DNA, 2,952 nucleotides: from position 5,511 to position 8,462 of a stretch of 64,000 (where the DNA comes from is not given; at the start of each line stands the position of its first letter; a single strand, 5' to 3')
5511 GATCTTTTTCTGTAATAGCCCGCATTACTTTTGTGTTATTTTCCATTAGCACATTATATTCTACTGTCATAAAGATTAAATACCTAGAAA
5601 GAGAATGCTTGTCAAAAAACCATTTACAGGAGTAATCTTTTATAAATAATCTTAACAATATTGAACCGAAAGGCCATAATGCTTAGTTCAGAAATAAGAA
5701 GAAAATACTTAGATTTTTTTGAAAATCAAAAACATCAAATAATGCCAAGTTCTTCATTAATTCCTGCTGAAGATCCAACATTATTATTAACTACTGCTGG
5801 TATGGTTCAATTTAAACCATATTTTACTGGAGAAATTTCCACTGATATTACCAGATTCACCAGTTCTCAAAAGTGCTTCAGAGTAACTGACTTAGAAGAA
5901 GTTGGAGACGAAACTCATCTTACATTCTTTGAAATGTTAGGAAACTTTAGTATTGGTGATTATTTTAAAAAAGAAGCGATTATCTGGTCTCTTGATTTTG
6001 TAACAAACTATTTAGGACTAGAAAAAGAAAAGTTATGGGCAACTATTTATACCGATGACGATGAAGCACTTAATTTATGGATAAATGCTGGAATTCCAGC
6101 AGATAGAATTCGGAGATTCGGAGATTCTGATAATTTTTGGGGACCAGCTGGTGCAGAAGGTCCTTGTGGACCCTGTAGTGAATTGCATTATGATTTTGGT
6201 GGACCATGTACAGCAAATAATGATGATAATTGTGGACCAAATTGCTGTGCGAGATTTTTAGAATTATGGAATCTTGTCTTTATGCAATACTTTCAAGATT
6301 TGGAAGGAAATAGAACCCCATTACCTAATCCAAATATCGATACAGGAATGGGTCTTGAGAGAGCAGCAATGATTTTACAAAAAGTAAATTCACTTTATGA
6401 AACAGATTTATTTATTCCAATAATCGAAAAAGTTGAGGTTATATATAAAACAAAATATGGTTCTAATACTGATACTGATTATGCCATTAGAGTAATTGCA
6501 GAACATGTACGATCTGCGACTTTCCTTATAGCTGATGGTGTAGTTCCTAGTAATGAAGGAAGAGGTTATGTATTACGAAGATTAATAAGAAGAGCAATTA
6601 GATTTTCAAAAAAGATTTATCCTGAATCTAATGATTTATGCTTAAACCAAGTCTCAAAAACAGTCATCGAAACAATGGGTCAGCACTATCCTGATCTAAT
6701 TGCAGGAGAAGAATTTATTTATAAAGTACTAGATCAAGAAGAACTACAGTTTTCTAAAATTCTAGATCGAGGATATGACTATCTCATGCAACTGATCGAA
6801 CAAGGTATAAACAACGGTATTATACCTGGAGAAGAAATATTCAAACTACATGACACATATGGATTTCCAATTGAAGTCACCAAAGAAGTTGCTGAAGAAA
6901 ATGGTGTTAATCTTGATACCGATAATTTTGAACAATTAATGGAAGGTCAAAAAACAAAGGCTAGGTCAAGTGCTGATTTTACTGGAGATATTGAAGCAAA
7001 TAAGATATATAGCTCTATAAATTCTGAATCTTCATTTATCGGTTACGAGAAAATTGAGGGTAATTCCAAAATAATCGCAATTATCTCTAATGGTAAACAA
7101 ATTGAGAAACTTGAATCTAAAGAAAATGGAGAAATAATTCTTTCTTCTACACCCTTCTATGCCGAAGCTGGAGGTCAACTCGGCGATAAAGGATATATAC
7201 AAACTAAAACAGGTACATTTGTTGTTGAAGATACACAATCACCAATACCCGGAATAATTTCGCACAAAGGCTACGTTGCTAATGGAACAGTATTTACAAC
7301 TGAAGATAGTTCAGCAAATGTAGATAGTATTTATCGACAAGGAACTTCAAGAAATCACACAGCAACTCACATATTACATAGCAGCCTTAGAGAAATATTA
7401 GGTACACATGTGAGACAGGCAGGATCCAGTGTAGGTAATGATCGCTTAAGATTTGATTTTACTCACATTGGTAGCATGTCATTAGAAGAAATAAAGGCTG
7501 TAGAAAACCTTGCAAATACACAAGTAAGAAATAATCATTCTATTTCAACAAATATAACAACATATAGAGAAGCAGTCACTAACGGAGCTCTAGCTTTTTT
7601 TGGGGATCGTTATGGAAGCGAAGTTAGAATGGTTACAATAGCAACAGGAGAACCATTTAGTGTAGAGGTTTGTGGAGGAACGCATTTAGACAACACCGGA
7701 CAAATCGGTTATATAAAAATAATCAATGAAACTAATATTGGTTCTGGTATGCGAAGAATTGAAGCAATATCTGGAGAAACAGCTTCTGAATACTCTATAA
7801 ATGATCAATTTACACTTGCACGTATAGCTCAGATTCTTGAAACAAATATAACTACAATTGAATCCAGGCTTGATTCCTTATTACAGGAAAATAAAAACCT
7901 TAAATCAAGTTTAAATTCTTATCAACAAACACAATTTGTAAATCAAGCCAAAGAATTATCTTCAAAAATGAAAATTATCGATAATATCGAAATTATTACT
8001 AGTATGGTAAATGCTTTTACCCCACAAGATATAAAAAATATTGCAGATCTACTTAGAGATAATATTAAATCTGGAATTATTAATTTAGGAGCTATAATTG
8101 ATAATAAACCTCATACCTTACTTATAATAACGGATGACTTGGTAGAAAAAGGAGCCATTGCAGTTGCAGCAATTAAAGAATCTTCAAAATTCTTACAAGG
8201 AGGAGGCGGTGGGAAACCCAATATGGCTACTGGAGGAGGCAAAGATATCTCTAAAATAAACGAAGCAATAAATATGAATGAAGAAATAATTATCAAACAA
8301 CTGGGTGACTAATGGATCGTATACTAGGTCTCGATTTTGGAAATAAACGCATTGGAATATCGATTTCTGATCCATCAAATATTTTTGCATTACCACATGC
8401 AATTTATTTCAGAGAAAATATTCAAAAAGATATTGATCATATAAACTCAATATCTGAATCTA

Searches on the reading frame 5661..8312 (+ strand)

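Call 56: search_protein_families(library=pfam, proteins=[window:5661-8312:+], max_evalue=0.00001)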
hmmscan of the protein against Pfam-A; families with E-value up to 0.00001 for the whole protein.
window:5661-8312:+ (883 aa): 3 families
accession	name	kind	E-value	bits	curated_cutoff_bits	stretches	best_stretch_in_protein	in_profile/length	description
PF01411.24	tRNA-synt_2c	-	1.7e-182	608.3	30.3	1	11-556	1-550/552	tRNA synthetases class II (A)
PF07973.19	tRNA_SAD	-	4.7e-15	55.7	24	1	655-701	1-44/44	Threonyl and Alanyl tRNA synthetase second additional domain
PF02272.25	DHHA1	-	2.5e-09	37.9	25.9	1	777-877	3-100/102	DHHA1 domain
